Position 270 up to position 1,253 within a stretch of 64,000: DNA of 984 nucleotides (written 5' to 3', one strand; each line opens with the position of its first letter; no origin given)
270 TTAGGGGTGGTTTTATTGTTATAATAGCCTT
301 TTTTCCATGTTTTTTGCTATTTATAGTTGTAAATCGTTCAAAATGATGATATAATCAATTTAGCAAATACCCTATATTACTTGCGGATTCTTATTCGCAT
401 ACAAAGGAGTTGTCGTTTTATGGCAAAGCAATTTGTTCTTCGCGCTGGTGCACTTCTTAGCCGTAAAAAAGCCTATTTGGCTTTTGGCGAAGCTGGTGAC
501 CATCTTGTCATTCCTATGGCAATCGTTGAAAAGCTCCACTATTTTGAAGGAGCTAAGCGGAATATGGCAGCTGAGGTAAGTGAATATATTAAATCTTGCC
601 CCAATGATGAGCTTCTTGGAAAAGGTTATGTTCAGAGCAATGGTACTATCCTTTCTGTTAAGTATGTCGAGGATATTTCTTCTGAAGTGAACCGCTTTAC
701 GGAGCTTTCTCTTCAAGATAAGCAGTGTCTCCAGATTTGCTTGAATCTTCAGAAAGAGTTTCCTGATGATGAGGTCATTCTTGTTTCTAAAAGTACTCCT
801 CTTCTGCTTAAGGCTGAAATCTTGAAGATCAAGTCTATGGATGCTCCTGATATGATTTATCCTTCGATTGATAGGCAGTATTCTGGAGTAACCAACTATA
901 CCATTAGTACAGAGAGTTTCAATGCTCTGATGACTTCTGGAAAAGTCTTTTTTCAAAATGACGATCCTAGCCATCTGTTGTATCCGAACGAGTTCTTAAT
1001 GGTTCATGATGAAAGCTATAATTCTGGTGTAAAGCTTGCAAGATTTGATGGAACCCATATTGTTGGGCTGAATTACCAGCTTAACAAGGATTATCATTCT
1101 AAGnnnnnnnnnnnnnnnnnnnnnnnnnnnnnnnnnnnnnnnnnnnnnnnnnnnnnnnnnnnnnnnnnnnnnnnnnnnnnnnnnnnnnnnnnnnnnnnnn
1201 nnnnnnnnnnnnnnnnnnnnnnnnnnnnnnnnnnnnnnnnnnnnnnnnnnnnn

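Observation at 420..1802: PhoH2/YlaK-like ATPase whose N-terminal PIN domain has lost its catalytic acidic residues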

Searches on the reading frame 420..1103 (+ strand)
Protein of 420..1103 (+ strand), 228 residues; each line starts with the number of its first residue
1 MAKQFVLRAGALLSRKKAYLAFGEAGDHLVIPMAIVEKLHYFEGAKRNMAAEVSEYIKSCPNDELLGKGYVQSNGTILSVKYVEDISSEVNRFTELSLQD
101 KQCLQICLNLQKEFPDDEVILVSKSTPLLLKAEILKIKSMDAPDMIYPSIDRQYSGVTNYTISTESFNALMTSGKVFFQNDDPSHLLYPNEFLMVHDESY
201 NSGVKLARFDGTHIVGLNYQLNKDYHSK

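Call 57: search_protein_representatives(alignment_id=A3)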
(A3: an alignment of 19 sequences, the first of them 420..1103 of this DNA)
Query: 19 sequences, 229 profile positions. Proteins with E-value up to 0.001 (for the whole library): 3088; up to 1e-10: 1173; up to 1e-30: 60. The best 150 are listed.
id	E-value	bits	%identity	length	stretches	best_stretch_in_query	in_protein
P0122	3.2e-86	304.8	-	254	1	1-228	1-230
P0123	2.9e-82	291.8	-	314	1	1-229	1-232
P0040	1.1e-80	286.6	-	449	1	1-229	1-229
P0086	1.3e-77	276.7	-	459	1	2-226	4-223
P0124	1.9e-73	263.0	-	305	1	1-227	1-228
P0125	2.2e-70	253.0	-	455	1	1-228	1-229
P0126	2.8e-70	252.7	-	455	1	1-228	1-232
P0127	8.7e-69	247.8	-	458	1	2-223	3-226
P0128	9.5e-69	247.6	-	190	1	1-187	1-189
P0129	1.5e-68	247.0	-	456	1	1-229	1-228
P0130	3.8e-66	239.1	-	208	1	1-207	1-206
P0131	3.8e-66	239.1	-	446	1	3-228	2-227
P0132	6.0e-65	235.2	-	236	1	1-201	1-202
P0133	2.7e-63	229.8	-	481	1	2-227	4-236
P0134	2.8e-62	226.5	-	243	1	3-222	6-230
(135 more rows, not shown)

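Call 67: search_solved_structures(query=A3, max_evalue=1, show_alignments=4)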
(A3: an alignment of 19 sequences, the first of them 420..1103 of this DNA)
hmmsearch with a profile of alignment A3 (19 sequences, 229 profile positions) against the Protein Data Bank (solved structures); distinct sequences matched with E-value up to 1: 0.

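Call 74: predict_structure(alignment_id=A3)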
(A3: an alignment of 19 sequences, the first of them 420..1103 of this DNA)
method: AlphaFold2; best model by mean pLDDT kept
length: 228 residues; sequences in the alignment: 19
mean_pLDDT: 88.7   pTM: 0.65
mean pLDDT of the five models: 88.7, 88.6, 87.9, 87.7, 87.4
residues with pLDDT >= 90: 159; 70-90: 41; 50-70: 24; < 50: 4
segments of 3 or more residues with pLDDT < 50: 226-228
pLDDT, mean of each block of 10 residues (from residue 1): 94 90 95 97 91 96 96 97 96 96 98 97 96 97 66 71 91 88 73 88 86 84 48
secondary structure, 60 per line:
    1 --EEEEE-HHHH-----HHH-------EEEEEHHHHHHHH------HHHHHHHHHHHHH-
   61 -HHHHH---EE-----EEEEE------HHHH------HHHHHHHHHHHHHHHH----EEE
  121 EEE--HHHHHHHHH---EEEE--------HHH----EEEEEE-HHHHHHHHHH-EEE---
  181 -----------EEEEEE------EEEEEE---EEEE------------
elements in order: E3-7 H9-12 E28-32 H33-40 H47-59 H62-66 E77-81 H88-91 H98-113 E118-123 H126-134 E138-141 E157-162 H164-173 E175-177 E192-197 E204-209 E213-216

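Call 76: fold_search(model_id=the predicted structure, library=pdb)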
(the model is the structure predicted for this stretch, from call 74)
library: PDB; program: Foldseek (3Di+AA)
matches with E <= 10: 759; with E <= 0.001: 6
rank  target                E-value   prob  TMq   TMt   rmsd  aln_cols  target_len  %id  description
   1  7qhy_A                2.1e-04  1.00  0.46  0.54   4.2       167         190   14  Structure of a Kluyveromyces lactis protein involved in RNA decay (released 2022-03-23)
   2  3ix7_B                2.9e-04  1.00  0.35  0.56   4.2       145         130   19  Crystal structure of a domain of functionally unknown protein from Thermus thermophilus HB8 (released 2009-09-22)
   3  3ix7_A                3.9e-04  1.00  0.37  0.59   4.0       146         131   17  Crystal structure of a domain of functionally unknown protein from Thermus thermophilus HB8 (released 2009-09-22)
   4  1o4w                  6.9e-04  1.00  0.37  0.62   3.9       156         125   10  CRYSTAL STRUCTURE OF a PIN (PILT N-TERMINUS) DOMAIN CONTAINING PROTEIN (AF0591) FROM ARCHAEOGLOBUS FULGIDUS AT 1.90 A RE (released 2003-07-29)
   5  8rdd                  9.5e-04  1.00  0.45  0.59   4.5       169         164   16  Crystal structure of Saccharomyces cerevisiae Nmd4 protein involved in nonsense mediated mRNA decay (released 2024-08-14)
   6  3i8o                  9.5e-04  1.00  0.39  0.60   6.3       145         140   14  A domain of a functionally unknown protein from Methanocaldococcus jannaschii DSM 2661. (released 2009-07-21)
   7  2hwx                  1.7e-03  1.00  0.40  0.53   6.6       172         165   16  Structure of human SMG6 E1282C PIN domain mutant. (released 2006-11-14)
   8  8rd3_B                2.0e-03  1.00  0.42  0.43  12.0       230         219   16  Crystal structure of Saccharomyces cerevisiae Nmd4 protein bound to Upf1 helicase domain (released 2024-08-14)
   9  5k36_K                2.7e-03  0.96  0.36  0.11  13.0       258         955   12  Structure of an eleven component nuclear RNA exosome complex bound to RNA (released 2016-11-02)
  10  2hww_B                2.9e-03  1.00  0.40  0.57   7.7       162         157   17  Structure of PIN domain of human SMG6 (released 2006-11-14)
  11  2hww_C                3.3e-03  1.00  0.41  0.63   6.4       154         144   16  Structure of PIN domain of human SMG6 (released 2006-11-14)
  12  5f4h_B                3.5e-03  0.98  0.35  0.20  10.8       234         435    9  Archael RuvB-like Holiday junction helicase (released 2016-12-21)
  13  2wp8_J                5.1e-03  0.98  0.35  0.10  12.6       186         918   12  yeast rrp44 nuclease (released 2009-11-10)
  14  2hww_A                6.2e-03  1.00  0.42  0.58   7.4       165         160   18  Structure of PIN domain of human SMG6 (released 2006-11-14)
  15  5yww                  7.5e-03  1.00  0.36  0.18   5.0       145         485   13  Archael RuvB-like Holiday junction helicase (released 2018-06-13)
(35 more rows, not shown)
